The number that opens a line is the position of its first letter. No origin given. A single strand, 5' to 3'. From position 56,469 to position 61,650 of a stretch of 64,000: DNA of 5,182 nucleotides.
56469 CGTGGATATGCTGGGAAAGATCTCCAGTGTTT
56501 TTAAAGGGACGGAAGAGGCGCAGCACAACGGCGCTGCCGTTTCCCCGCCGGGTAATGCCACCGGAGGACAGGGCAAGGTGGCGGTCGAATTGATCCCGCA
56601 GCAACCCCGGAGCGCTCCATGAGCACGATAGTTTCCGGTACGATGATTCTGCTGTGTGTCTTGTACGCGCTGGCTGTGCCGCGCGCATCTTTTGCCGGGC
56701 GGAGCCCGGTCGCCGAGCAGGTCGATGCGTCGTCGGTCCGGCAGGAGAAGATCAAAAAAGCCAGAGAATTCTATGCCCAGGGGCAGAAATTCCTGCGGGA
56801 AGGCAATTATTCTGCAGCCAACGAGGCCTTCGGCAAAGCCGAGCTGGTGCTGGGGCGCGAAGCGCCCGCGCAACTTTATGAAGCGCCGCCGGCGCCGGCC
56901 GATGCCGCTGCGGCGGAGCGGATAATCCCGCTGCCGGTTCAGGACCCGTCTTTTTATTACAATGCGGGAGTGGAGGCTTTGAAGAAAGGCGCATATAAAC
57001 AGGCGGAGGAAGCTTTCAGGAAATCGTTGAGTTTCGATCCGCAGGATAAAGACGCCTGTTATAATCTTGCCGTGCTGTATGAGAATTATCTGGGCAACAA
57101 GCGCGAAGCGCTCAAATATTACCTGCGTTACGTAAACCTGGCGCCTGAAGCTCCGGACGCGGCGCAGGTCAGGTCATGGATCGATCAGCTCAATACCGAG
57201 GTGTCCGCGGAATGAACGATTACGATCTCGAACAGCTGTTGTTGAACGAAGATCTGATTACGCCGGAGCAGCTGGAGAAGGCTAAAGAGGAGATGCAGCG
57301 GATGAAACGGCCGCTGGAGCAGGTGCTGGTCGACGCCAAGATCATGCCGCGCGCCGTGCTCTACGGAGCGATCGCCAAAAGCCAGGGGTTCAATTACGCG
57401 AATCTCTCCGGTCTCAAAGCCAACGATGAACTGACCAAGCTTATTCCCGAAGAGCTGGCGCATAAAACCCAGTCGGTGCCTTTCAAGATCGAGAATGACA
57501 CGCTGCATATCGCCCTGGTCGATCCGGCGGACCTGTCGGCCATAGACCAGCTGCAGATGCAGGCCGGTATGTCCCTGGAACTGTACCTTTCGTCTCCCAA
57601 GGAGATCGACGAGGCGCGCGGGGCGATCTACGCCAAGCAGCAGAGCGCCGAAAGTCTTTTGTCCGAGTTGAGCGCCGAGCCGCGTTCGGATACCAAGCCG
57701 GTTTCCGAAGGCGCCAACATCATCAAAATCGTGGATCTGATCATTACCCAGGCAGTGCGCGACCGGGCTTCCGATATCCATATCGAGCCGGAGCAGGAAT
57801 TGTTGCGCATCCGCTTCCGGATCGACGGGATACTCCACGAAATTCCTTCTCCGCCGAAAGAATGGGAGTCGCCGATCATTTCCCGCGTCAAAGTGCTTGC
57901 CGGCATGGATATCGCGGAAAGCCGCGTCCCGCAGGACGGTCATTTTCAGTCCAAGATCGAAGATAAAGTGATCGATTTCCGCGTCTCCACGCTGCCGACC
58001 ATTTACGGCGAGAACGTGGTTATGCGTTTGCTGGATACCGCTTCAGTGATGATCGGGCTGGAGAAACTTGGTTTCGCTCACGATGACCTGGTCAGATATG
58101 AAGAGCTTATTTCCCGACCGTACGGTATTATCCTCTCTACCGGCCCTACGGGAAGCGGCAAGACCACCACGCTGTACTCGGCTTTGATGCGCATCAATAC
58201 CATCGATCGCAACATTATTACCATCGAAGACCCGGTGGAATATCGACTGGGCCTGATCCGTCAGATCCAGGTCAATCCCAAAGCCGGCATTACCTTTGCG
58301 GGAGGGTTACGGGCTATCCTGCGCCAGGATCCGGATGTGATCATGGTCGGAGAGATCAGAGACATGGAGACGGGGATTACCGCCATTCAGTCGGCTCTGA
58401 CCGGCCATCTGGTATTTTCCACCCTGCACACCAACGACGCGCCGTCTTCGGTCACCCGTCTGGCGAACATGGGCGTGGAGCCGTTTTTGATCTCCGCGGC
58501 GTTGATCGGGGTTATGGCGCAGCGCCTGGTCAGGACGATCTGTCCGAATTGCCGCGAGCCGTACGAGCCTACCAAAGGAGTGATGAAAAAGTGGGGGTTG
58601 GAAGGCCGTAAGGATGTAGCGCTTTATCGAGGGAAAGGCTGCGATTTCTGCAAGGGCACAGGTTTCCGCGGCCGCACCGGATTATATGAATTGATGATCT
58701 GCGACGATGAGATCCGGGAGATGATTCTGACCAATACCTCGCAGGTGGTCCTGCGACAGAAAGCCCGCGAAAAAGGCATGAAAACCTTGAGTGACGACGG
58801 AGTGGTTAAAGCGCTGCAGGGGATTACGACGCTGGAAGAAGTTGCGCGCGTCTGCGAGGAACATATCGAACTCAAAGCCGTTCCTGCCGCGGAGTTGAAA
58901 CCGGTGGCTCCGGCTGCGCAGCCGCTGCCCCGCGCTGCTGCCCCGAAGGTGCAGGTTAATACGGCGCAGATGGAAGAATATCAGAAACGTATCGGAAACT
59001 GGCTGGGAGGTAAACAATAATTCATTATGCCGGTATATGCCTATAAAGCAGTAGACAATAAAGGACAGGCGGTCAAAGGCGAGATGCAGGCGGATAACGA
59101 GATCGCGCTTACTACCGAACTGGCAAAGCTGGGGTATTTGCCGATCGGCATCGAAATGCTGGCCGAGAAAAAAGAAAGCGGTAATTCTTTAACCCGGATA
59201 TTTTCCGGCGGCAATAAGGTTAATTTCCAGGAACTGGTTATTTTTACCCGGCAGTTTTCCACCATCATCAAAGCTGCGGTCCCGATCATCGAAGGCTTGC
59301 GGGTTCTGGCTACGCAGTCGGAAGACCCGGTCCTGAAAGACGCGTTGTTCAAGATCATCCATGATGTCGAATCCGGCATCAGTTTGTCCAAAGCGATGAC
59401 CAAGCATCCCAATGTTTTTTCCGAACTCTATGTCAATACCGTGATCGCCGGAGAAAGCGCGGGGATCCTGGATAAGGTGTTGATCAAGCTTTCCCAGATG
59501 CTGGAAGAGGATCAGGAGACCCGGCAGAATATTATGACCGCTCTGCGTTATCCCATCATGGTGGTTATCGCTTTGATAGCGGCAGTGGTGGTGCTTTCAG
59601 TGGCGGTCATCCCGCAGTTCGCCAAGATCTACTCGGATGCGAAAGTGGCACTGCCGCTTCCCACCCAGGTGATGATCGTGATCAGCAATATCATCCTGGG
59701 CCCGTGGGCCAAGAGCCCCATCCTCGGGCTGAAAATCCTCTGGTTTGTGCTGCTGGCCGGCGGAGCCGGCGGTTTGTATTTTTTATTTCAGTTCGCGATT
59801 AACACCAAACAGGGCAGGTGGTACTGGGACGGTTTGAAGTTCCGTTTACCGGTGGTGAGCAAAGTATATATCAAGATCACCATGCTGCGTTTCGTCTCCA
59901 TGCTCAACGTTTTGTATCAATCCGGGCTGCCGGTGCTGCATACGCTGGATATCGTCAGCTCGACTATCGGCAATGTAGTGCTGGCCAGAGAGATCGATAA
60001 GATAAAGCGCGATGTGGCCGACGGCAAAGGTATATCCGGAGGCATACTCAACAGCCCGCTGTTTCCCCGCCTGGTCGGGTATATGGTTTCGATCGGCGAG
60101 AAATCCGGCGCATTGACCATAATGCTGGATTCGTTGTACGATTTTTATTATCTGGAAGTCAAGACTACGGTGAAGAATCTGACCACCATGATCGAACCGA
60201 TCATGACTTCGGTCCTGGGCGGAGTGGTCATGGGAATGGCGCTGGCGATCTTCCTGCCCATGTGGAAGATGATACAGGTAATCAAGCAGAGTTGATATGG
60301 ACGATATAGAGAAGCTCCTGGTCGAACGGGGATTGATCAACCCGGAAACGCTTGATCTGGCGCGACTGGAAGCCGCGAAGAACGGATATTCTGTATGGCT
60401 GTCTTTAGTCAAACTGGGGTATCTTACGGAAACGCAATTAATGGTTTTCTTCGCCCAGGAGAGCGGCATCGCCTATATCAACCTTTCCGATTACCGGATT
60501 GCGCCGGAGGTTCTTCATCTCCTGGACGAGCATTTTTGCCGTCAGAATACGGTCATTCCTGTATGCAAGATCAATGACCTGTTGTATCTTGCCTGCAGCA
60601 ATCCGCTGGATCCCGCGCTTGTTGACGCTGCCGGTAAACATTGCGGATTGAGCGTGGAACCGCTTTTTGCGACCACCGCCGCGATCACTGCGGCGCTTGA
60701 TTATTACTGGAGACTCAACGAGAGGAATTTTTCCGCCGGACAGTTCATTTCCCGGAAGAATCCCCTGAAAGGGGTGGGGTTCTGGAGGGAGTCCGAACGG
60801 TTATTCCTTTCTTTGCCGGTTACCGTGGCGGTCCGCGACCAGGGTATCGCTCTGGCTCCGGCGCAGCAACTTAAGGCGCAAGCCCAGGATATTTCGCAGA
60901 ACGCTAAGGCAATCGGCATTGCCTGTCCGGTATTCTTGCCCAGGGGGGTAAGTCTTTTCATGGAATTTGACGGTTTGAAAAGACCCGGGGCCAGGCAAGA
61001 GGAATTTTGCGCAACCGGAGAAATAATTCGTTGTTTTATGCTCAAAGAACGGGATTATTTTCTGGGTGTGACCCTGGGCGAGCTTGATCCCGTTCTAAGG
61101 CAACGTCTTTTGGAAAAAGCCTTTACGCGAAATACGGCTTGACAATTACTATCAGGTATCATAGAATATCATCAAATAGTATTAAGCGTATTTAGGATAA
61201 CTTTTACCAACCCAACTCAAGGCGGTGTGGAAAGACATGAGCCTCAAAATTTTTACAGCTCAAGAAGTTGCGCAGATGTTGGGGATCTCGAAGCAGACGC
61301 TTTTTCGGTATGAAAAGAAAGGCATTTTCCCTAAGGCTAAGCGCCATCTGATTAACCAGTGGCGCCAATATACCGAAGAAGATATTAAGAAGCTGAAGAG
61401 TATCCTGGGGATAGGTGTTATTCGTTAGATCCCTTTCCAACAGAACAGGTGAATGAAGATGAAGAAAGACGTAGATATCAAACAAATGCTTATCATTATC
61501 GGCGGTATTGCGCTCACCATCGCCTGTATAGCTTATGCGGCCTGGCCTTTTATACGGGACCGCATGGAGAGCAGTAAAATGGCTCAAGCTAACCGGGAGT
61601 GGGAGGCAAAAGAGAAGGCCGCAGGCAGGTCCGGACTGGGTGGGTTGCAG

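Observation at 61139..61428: Stand-alone paralog of the pilin-fused HTH, with its own promoter, heading a second pilus sub-cluster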

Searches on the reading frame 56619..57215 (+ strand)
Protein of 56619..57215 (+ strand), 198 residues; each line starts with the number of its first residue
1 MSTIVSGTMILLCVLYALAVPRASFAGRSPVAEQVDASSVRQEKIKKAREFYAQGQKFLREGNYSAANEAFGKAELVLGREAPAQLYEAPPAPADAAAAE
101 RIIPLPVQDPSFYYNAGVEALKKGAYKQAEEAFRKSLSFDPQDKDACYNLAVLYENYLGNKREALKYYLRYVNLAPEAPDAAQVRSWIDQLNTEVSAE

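Call 7: search_protein_families(library=pfam, max_evalue=0.01, proteins=[window:56619-57215:+])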
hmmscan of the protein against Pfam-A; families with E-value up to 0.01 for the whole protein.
window:56619-57215:+ (198 aa): 14 families
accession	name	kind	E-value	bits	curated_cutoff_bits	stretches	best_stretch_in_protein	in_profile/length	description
PF13181.12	TPR_8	-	7.1e-09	35.6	25.7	2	112-143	3-34/34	Tetratricopeptide repeat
PF07719.23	TPR_2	-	8.2e-09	35.4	27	1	112-143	3-34/34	Tetratricopeptide repeat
PF00515.34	TPR_1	-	3.4e-07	30.2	27.8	1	112-143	3-34/34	Tetratricopeptide repeat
PF14559.12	TPR_19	-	9.9e-07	29.4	25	1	120-187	1-67/68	Tetratricopeptide repeat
PF13371.12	TPR_9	-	2.6e-06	27.8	35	1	137-186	22-70/73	Tetratricopeptide repeat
PF13525.12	YfiO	-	3.2e-05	24.2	25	0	110-184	5-81/203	Outer membrane lipoprotein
PF13176.12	TPR_7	-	4.3e-05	23.7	27.9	1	146-177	1-31/36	Tetratricopeptide repeat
PF13428.12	TPR_14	-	6.3e-05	23.7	23.5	0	120-152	11-43/44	Tetratricopeptide repeat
PF07219.19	HemY_N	-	0.00015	22.3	31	0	10-89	21-100/107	HemY protein N-terminus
PF13431.12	TPR_17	-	0.00025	21.5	24.4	1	132-164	1-32/34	Tetratricopeptide repeat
PF13432.12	TPR_16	-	0.00028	21.7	32.7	1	114-179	1-65/65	Tetratricopeptide repeat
PF13414.12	TPR_11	-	0.001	19.1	26.8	1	122-155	6-39/42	TPR repeat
PF23300.3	HEAT_Nup120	-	0.0021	18.4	29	0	98-175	14-95/170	Nucleoporin Nup120, HEAT repeats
PF13174.12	TPR_6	-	0.0082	17.2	26.3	1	146-177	2-32/33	Tetratricopeptide repeat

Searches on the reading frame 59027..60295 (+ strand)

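Call 72: search_protein_families(library=pfam, max_evalue=0.001, proteins=[window:59027-60295:+])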
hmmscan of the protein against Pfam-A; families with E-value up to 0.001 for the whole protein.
window:59027-60295:+ (422 aa): 1 family
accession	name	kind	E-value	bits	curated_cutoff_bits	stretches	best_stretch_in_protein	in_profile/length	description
PF00482.28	T2SSF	-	3.1e-57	192.4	25.2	2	73-196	1-125/125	Type II secretion system (T2SS), protein F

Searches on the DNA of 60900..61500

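Call 58: search_rna_families(source=window, start=60900, end=61500, threshold=evalue, max_evalue=1)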
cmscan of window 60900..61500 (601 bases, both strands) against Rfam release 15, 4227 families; matches with E-value up to 1: 0.
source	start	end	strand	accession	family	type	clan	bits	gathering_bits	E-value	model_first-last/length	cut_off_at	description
